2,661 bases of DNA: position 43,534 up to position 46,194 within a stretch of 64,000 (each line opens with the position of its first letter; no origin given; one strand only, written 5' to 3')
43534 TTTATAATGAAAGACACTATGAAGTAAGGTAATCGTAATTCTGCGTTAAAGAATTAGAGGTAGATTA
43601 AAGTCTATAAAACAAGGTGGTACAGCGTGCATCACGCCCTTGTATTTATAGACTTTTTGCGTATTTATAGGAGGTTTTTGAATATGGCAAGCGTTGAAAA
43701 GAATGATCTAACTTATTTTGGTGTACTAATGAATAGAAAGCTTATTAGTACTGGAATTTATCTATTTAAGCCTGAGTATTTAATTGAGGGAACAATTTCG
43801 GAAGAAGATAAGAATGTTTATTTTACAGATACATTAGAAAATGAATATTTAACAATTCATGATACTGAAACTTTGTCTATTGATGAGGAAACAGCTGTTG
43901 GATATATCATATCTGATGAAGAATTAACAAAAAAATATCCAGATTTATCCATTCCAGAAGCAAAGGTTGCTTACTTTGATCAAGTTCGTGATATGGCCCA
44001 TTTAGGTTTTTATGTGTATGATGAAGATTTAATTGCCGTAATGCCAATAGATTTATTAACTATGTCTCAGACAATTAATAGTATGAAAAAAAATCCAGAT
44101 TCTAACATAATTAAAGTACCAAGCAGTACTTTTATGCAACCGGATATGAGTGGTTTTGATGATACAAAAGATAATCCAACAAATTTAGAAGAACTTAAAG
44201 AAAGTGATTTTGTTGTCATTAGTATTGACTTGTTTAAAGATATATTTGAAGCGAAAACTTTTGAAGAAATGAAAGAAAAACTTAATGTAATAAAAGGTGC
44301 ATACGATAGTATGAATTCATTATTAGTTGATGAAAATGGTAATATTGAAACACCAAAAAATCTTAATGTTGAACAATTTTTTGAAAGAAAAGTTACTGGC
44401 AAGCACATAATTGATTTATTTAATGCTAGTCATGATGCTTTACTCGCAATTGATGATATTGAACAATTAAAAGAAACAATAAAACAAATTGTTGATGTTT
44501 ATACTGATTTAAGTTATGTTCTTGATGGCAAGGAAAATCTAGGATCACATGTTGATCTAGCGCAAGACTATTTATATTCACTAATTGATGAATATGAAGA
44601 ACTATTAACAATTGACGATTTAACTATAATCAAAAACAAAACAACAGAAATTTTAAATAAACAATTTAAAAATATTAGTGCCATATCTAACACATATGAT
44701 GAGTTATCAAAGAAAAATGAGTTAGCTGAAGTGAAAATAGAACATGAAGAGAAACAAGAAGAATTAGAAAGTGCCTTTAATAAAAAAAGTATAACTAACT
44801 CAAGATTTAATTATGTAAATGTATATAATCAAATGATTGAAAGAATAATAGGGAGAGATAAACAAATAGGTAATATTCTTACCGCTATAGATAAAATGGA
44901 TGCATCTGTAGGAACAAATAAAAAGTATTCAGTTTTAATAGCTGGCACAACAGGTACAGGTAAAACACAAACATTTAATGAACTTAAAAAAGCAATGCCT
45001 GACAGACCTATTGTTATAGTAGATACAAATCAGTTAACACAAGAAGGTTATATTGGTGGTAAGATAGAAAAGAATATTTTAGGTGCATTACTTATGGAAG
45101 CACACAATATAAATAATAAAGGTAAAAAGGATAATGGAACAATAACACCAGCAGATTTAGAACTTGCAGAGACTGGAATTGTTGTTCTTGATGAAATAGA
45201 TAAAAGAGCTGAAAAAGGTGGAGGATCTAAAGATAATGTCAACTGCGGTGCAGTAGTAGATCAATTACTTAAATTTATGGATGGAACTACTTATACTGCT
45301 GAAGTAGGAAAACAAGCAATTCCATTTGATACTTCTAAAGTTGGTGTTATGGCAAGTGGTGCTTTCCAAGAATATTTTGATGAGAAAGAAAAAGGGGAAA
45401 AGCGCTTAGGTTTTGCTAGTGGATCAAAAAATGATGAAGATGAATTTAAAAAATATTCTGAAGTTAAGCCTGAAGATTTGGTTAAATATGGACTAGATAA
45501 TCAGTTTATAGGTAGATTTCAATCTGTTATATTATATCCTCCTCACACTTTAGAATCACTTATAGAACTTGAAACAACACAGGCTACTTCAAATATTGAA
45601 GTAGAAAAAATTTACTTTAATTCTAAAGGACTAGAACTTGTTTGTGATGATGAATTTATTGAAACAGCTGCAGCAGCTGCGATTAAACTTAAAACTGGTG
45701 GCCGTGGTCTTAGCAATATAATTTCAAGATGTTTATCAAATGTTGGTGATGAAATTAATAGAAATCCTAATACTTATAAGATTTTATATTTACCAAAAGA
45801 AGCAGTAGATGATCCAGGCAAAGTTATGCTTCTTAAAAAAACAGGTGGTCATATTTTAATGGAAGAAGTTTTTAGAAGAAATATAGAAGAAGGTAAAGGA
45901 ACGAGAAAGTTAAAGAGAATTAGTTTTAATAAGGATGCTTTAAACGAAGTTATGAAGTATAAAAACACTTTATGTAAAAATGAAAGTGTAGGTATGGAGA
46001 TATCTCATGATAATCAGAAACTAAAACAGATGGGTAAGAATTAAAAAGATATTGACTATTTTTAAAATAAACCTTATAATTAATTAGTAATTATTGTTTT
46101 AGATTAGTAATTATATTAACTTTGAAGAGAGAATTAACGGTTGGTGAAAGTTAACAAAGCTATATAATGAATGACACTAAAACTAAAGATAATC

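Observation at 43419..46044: An Asp-specifier T-box riboswitch controlling a ClpX-like AAA+ unfoldase with a novel 400-aa N-terminal region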

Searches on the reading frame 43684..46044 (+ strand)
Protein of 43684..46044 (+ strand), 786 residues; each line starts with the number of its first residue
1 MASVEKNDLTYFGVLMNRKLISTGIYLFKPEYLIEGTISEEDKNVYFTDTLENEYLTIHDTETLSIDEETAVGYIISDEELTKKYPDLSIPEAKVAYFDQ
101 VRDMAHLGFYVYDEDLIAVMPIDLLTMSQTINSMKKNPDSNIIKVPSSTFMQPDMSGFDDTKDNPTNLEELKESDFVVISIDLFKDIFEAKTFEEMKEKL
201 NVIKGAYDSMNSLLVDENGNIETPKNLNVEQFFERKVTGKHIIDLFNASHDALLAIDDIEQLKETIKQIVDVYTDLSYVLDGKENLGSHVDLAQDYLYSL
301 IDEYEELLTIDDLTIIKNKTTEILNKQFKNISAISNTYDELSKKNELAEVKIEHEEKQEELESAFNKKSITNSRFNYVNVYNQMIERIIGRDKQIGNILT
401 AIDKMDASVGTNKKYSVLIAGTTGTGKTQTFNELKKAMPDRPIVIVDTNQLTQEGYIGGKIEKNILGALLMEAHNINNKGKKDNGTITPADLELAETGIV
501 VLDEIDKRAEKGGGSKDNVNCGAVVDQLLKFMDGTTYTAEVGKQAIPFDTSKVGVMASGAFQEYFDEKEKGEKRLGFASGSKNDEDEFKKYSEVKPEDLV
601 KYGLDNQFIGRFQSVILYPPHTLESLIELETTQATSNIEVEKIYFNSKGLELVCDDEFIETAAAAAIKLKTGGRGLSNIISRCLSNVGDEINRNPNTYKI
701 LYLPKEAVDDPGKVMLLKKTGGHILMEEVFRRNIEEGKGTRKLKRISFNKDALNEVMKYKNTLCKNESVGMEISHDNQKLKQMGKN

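Call 7: search_protein_families(library=pfam, proteins=[window:43684-46044:+], max_evalue=0.01)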
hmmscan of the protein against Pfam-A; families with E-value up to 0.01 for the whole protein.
window:43684-46044:+ (786 aa): 9 families
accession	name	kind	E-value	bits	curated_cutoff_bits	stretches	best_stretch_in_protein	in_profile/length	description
PF07724.20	AAA_2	-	1.2e-14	55.2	27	1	413-614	2-165/166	AAA domain (Cdc48 subfamily)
PF00004.35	AAA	-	2.3e-08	35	21.2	1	417-538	1-98/131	ATPase family associated with various cellular activities (AAA)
PF13191.12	AAA_16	-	7.2e-05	23.8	32.6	1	388-447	2-58/167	AAA ATPase domain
PF07728.20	AAA_5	-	0.00011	22.6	22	1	417-507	2-77/139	AAA domain (dynein-related subfamily)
PF13401.12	AAA_22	-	0.00018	22.3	27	0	413-507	4-95/130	AAA domain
PF06414.18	Zeta_toxin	-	0.0015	18.4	22.3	1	411-450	13-53/199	Zeta toxin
PF04851.21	ResIII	-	0.0037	17.6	22.5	1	391-454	5-68/164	Type III restriction enzyme, res subunit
PF12775.13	AAA_7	-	0.0044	17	25.8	0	412-444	31-63/181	P-loop containing dynein motor region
PF00158.32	Sigma54_activat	-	0.0063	16.7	20.2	0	389-506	2-103/168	Sigma-54 interaction domain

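Call 8: search_protein_families(library=ncbifam, proteins=[window:43684-46044:+], max_evalue=0.01)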
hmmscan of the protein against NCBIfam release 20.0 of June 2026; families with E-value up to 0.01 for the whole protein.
window:43684-46044:+ (786 aa): 6 families
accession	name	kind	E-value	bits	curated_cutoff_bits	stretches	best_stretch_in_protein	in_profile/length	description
NF003745.1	PRK05342.1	equivalog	5e-33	114.6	359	1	349-712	53-403/418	ATP-dependent Clp protease ATP-binding subunit ClpX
TIGR00382.1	clpX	equivalog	1.8e-27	96.4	370.75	1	317-700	33-398/414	ATP-dependent protease ATP-binding subunit ClpX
TIGR00390.1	hslU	equivalog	5.1e-07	29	362.45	1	495-562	246-309/441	ATP-dependent protease ATPase subunit HslU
TIGR02928.1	TIGR02928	subfamily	1.9e-06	27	181.3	1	383-509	12-142/366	orc1/cdc6 family replication initiation protein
NF038308.1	RNA_repair_RtcR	equivalog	0.0011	17.8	650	1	255-429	59-219/530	RNA repair transcriptional activator RtcR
NF003451.0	PRK05022.1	equivalog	0.0023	16.7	476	1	338-438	145-237/512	nitric oxide reductase transcriptional regulator NorR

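Call 9: find_homologous_proteins(query=window:43684-46041:+, max_evalue=0.001)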
Query window:43684-46041:+ (786 aa): 20 proteins with E <= 0.001 among 8000 candidates.
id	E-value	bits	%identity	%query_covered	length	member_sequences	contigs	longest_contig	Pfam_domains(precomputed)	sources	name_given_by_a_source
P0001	0.0e+0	1721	100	100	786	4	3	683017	PF07724.21,PF00004.36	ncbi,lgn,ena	-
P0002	0.0e+0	1534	89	100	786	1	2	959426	PF07724.21,PF00004.36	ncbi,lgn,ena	-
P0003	0.0e+0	1528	88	100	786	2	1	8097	PF07724.21,PF00004.36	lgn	-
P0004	0.0e+0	1242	72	100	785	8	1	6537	PF07724.21,PF00004.36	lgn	-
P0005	0.0e+0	1110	66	100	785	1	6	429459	PF07724.21,PF00004.36,PF13191.13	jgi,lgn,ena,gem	-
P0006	0.0e+0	1084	65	99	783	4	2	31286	PF07724.21,PF00004.36,PF07728.21,PF13191.13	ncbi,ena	-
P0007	7.0e-289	978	59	99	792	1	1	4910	PF07724.21,PF00004.36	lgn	-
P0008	5.0e-178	612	46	93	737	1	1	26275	PF07724.21,PF00004.36,PF07728.21,PF10431.16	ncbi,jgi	-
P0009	5.4e-176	605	46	94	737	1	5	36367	PF07724.21,PF00004.36,PF10431.16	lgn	-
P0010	6.4e-128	446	51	58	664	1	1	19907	PF17866.9,PF00004.36,PF07728.21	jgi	jgi:SpoVK/Ycf46/Vps4 family AAA+-type ATPase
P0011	1.1e-116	409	36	92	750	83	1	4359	PF07724.21,PF00004.36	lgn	-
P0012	4.2e-114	401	37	96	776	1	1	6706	PF07724.21,PF00004.36,PF13401.13,PF04851.22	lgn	-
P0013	9.5e-113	396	34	95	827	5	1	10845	PF07724.21,PF00004.36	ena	-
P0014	2.5e-107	378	32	13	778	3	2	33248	PF00004.36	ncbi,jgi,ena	-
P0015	2.3e-101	359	35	94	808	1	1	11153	PF07724.21,PF00004.36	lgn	-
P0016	1.5e-95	339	43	58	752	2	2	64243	PF00004.36,PF13401.13,PF04851.22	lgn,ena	-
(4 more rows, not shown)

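Call 12: find_related_loci(query=A1, collection=genome_contigs, flank=6000)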
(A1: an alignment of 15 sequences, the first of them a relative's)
Query A1 (786 aa) in genome_contigs; peptide patterns used: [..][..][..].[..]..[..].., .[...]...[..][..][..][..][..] (x = any residue, [..] = any of these).
600 stretches matched a pattern (row limit reached: there are more); 156 encode a relative of the query (tblastn E <= 1e-3); the best 80 are kept; 80 distinct loci.
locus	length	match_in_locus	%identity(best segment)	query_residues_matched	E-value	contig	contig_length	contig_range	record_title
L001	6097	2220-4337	24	12-738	3e-49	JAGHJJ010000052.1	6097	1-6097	MAG: Bacilli bacterium isolate MAG.7 k127_556129, whole genome shotgun sequence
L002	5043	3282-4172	32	414-718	1e-26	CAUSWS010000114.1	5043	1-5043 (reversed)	MAG TPA_asm: uncultured Campylobacter sp. isolate SRR15001305_bin.7_MetaWRAP_v1.3_MAG genome assembly, contig: ERZ142141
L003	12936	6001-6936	29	380-687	7e-26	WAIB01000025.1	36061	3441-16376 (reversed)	MAG: Nitrospinota bacterium isolate GoM_MAG_111B NODE_25_length_36061_cov_3.918796, whole genome shotgun sequence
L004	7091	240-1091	32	414-701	5e-26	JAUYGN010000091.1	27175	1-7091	MAG: Solirubrobacteraceae bacterium isolate C24_concoct.bin.52 C24_k141_222581, whole genome shotgun sequence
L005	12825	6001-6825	32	413-691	1e-25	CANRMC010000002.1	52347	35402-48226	MAG: uncultured Lachnospiraceae bacterium isolate Lapin-016__bin8 genome assembly, contig: Lapin-016__NODE_542_length_52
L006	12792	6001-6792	30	413-680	4e-25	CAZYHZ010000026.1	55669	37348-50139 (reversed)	MAG TPA_asm: uncultured Acidobacteriota bacterium isolate binchicken_co185_43 genome assembly, contig: NODE_739_length_5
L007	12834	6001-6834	31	414-691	1e-24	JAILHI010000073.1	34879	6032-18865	MAG: Candidatus Gastranaerophilales bacterium isolate RUI120 k141_3741330_flag=1_multi=12.0000_len=34879, whole genome s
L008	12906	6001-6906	29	413-720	5e-24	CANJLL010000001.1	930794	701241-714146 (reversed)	MAG: Chloroflexi bacterium isolate RH-23may17-645 genome assembly, contig: RH-23may17-C3, whole genome shotgun sequence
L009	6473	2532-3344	31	414-687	3e-24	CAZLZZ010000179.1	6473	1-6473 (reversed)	MAG TPA_asm: uncultured Alcanivoracaceae bacterium isolate binchicken_co53_113 genome assembly, contig: NODE_8999_length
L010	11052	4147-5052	30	413-720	1e-23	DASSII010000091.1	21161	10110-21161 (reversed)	MAG TPA_asm: Candidatus Limnocylindrales bacterium isolate SMAG_U1083 k141_143610, whole genome shotgun sequence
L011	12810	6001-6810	30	414-680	2e-23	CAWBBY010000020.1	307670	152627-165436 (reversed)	MAG: uncultured Acidobacteriaceae bacterium isolate MFD00731.bin.2.47 genome assembly, contig: contig_31531, whole genom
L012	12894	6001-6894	29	388-680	2e-23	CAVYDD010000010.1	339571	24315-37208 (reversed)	MAG: uncultured Acidobacteriota bacterium isolate MFD01138.bin.3.205 genome assembly, contig: contig_23258, whole genome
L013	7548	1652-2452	31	414-684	2e-23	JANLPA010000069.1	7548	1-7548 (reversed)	MAG: Hyphomicrobiales bacterium isolate OTE_38_metabat_464 OTE_38_k141_953723, whole genome shotgun sequence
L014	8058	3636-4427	32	413-680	1e-23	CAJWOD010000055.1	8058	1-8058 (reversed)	MAG TPA_asm: uncultured Nitrospina sp. isolate ERR599084_bin.47_MetaBAT_v2.12.1_MAG genome assembly, contig: NODE_3017_l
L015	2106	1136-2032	30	414-717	7e-24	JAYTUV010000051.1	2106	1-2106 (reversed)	MAG: Aestuariivirga sp. isolate GFS_5625 GFS_5625_50, whole genome shotgun sequence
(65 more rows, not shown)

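Call 13: find_encoding_contigs(protein=P0001, flank=4000, max_places=3)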
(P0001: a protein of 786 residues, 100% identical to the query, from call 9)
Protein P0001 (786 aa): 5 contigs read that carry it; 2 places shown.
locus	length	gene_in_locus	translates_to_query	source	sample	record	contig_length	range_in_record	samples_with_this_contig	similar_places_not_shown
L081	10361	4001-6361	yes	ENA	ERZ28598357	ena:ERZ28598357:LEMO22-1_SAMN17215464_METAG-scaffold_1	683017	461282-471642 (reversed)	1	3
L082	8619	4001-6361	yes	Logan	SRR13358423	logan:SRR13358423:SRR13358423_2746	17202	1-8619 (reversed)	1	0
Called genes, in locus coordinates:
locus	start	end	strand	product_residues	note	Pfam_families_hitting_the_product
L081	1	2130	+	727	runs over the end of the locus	PF13328:HD_4, PF01966:HD, PF04607:RelA_SpoT, PF02824:TGS, PF19296:RelA_AH, PF28438:RelA_RIS, PF13291:ACT_4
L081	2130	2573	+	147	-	PF02580:Tyr_Deacylase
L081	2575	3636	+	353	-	PF01594:AI-2E_transport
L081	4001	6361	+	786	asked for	PF00004:AAA, PF07724:AAA_2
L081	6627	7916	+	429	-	PF13393:tRNA-synt_His, PF00587:tRNA-synt_2b, PF03129:HGTP_anticodon, PF12745:HGTP_anticodon2 (weak)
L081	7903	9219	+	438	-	PF01336:tRNA_anti-codon, PF00152:tRNA-synt_2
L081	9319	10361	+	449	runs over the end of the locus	PF07963:N_methyl, PF13306:LRR_5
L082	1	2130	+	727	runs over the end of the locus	PF13328:HD_4, PF01966:HD, PF04607:RelA_SpoT, PF02824:TGS, PF19296:RelA_AH, PF28438:RelA_RIS, PF13291:ACT_4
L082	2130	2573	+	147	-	PF02580:Tyr_Deacylase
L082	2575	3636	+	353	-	PF01594:AI-2E_transport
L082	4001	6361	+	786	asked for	PF00004:AAA, PF07724:AAA_2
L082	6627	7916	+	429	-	PF13393:tRNA-synt_His, PF00587:tRNA-synt_2b, PF03129:HGTP_anticodon, PF12745:HGTP_anticodon2 (weak)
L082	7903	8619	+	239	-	?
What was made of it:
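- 43684..46044 (+): CDS of the 786-aa ClpX-like AAA+ protein. An identical gene call exists in public assemblies (call 13).
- Checked: The ORF 43684-46044 (786 aa) is called identically in public assemblies (call 13).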

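Call 14: find_encoding_contigs(protein=P0002, flank=4000, max_places=3)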
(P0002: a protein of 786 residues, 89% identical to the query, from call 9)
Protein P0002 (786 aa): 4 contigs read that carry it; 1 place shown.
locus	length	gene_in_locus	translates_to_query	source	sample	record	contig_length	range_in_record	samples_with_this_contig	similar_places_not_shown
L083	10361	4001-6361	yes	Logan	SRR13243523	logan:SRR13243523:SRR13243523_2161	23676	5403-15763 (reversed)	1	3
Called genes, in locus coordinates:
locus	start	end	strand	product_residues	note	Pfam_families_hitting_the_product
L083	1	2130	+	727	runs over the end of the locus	PF13328:HD_4, PF01966:HD, PF04607:RelA_SpoT, PF02824:TGS, PF19296:RelA_AH, PF28438:RelA_RIS, PF13291:ACT_4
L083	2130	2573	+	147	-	PF02580:Tyr_Deacylase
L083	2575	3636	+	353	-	PF01594:AI-2E_transport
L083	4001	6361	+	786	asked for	PF00004:AAA, PF07724:AAA_2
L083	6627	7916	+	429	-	PF13393:tRNA-synt_His, PF00587:tRNA-synt_2b, PF03129:HGTP_anticodon, PF12745:HGTP_anticodon2 (weak)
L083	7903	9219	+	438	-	PF01336:tRNA_anti-codon, PF00152:tRNA-synt_2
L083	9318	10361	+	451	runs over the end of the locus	PF07963:N_methyl (weak), PF13306:LRR_5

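Call 15: find_encoding_contigs(protein=P0005, flank=4000, max_places=3)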
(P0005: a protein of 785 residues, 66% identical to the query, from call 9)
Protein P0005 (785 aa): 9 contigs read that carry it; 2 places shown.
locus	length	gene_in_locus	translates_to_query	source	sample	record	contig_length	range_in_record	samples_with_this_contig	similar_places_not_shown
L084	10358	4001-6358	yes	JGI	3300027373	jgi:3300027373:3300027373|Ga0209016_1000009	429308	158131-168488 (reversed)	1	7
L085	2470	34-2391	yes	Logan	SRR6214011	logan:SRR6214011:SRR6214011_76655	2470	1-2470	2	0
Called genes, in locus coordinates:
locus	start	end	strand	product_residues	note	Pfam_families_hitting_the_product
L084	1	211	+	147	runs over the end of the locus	PF02580:Tyr_Deacylase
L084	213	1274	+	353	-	PF01594:AI-2E_transport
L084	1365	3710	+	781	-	PF07963:N_methyl (weak), PF16403:Bact_surface_Ig-like, PF13306:LRR_5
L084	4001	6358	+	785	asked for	PF13191:AAA_16 (weak), PF00004:AAA, PF07724:AAA_2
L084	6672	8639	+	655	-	PF00004:AAA, PF17866:AAA_lid_6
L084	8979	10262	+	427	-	PF13393:tRNA-synt_His, PF00587:tRNA-synt_2b, PF03129:HGTP_anticodon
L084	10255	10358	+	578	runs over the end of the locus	PF01336:tRNA_anti-codon, PF00152:tRNA-synt_2, PF02938:GAD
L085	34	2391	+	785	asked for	PF13191:AAA_16 (weak), PF00004:AAA, PF07724:AAA_2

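Call 16: find_encoding_contigs(protein=P0006, flank=4000, max_places=2)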
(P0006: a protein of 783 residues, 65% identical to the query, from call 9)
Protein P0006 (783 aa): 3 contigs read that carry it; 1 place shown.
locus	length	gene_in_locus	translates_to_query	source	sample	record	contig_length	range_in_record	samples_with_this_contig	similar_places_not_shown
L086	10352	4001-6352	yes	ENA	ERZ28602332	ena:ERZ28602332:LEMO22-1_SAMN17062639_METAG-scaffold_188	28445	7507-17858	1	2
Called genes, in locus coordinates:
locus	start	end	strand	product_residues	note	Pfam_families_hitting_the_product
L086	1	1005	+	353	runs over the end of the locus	PF01594:AI-2E_transport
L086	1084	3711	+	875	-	PF07963:N_methyl (faint), PF16403:Bact_surface_Ig-like, PF13306:LRR_5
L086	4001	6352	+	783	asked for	PF13191:AAA_16 (weak), PF07724:AAA_2, PF00004:AAA, PF07728:AAA_5 (faint)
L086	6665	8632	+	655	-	PF00004:AAA, PF17866:AAA_lid_6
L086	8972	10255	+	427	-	PF13393:tRNA-synt_His, PF00587:tRNA-synt_2b, PF03129:HGTP_anticodon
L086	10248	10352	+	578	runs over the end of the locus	PF01336:tRNA_anti-codon, PF00152:tRNA-synt_2, PF02938:GAD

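Call 17: find_encoding_contigs(protein=P0008, flank=4000, max_places=2)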
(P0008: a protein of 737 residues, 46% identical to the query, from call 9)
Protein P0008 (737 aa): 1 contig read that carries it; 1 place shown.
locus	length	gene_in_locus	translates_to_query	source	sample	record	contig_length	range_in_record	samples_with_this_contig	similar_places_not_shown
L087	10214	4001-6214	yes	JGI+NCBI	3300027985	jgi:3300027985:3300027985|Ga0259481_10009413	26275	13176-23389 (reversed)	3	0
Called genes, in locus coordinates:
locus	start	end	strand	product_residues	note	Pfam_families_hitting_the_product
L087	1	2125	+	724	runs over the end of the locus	PF13328:HD_4, PF01966:HD, PF04607:RelA_SpoT, PF02824:TGS, PF19296:RelA_AH, PF28438:RelA_RIS, PF13291:ACT_4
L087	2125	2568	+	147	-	PF02580:Tyr_Deacylase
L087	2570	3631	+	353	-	PF01594:AI-2E_transport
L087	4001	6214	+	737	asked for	PF07724:AAA_2, PF07728:AAA_5 (faint), PF00004:AAA, PF10431:ClpB_D2-small (weak)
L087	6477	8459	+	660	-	PF00004:AAA, PF17866:AAA_lid_6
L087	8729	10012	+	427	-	PF13393:tRNA-synt_His, PF00587:tRNA-synt_2b, PF03129:HGTP_anticodon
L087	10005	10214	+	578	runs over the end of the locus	PF01336:tRNA_anti-codon, PF00152:tRNA-synt_2, PF02938:GAD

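Call 18: find_encoding_contigs(protein=P0014, flank=4000, max_places=2)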
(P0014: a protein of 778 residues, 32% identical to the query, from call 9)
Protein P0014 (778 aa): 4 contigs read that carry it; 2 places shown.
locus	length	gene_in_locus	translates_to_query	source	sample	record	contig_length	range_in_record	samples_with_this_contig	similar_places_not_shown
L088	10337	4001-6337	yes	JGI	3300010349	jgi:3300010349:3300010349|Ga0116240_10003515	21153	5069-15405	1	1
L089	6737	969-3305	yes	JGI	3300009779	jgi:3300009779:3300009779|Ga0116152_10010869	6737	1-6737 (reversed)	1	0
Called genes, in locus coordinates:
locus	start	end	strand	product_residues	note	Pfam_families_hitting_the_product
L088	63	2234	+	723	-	PF13328:HD_4, PF01966:HD, PF04607:RelA_SpoT, PF02824:TGS, PF19296:RelA_AH, PF28438:RelA_RIS, PF13291:ACT_4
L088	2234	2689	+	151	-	PF02580:Tyr_Deacylase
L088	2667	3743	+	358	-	PF01594:AI-2E_transport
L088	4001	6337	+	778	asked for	PF00004:AAA (weak)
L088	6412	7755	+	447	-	-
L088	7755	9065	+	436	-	PF01336:tRNA_anti-codon, PF00152:tRNA-synt_2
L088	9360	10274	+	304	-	PF12224:Amidoligase_2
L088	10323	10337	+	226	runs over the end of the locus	PF00899:ThiF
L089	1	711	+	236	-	?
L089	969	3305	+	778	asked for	PF00004:AAA (weak)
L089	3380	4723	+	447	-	-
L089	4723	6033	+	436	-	PF01336:tRNA_anti-codon, PF00152:tRNA-synt_2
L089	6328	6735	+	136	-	?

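Call 19: find_encoding_contigs(protein=P0016, flank=4000, max_places=2)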
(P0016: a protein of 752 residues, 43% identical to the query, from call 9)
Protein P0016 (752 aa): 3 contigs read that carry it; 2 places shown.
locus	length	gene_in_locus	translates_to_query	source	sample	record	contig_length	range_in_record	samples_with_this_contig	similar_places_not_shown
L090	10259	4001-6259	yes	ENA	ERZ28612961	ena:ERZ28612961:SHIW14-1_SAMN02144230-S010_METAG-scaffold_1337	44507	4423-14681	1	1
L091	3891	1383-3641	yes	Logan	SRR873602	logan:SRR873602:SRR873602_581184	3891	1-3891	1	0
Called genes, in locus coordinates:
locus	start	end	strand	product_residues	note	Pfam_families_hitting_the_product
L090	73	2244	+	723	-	PF13328:HD_4, PF01966:HD, PF04607:RelA_SpoT, PF02824:TGS, PF19296:RelA_AH, PF28438:RelA_RIS, PF13291:ACT_4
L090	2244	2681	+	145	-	PF02580:Tyr_Deacylase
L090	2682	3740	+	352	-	PF01594:AI-2E_transport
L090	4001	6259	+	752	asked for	PF13401:AAA_22 (faint), PF04851:ResIII (weak), PF00004:AAA (weak)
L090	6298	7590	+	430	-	PF13393:tRNA-synt_His, PF00587:tRNA-synt_2b, PF03129:HGTP_anticodon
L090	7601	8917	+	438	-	PF01336:tRNA_anti-codon, PF00152:tRNA-synt_2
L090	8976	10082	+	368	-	PF07963:N_methyl (weak)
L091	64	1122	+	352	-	PF01594:AI-2E_transport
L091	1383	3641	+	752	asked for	PF13401:AAA_22 (faint), PF04851:ResIII (weak), PF00004:AAA (weak)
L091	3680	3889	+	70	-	?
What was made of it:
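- On Anti-phage defence systems (PADLOC-DB): The chromosomal synteny is conserved (calls 13-19).
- Tried and rejected: Rejected because of conserved chromosomal synteny (calls 13-19).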

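Call 46: search_protein_families(library=pfam, alignment_id=A6, max_evalue=0.001)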
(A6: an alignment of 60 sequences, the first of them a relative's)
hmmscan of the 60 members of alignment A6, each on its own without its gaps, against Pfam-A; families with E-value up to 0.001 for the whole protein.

A. member 1, P0001 (786 aa): 5 families
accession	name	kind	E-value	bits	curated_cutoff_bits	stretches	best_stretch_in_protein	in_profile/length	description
PF07724.20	AAA_2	-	1.2e-14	55.2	27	1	413-614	2-165/166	AAA domain (Cdc48 subfamily)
PF00004.35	AAA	-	2.3e-08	35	21.2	1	417-538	1-98/131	ATPase family associated with various cellular activities (AAA)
PF13191.12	AAA_16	-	7.2e-05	23.8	32.6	1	388-447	2-58/167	AAA ATPase domain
PF07728.20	AAA_5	-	0.00011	22.6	22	1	417-507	2-77/139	AAA domain (dynein-related subfamily)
PF13401.12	AAA_22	-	0.00018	22.3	27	0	413-507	4-95/130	AAA domain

B. families by the number of members that match (of 60 scanned): 29 families (the first 25 are shown)
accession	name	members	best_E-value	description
PF00004.35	AAA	60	3e-17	ATPase family associated with various cellular activities (AAA)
PF07724.20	AAA_2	47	9.7e-19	AAA domain (Cdc48 subfamily)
PF07728.20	AAA_5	45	1.3e-06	AAA domain (dynein-related subfamily)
PF10431.15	ClpB_D2-small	36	4.3e-09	C-terminal, D2-small domain, of ClpB protein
PF13401.12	AAA_22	23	8.3e-06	AAA domain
PF00493.29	MCM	19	4.6e-08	MCM P-loop domain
PF17866.7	AAA_lid_6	10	2.4e-09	AAA lid domain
PF13191.12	AAA_16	10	5.6e-05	AAA ATPase domain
PF06068.19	TIP49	9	2.5e-05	TIP49 P-loop domain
PF04851.21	ResIII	7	2.4e-06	Type III restriction enzyme, res subunit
PF13173.12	AAA_14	7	3.9e-06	AAA domain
PF01078.27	Mg_chelatase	7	1.3e-05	Magnesium chelatase, subunit ChlI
PF00158.32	Sigma54_activat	7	3.4e-05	Sigma-54 interaction domain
PF06309.17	Torsin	5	1.4e-06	Torsin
PF00910.28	RNA_helicase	4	0.00013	RNA helicase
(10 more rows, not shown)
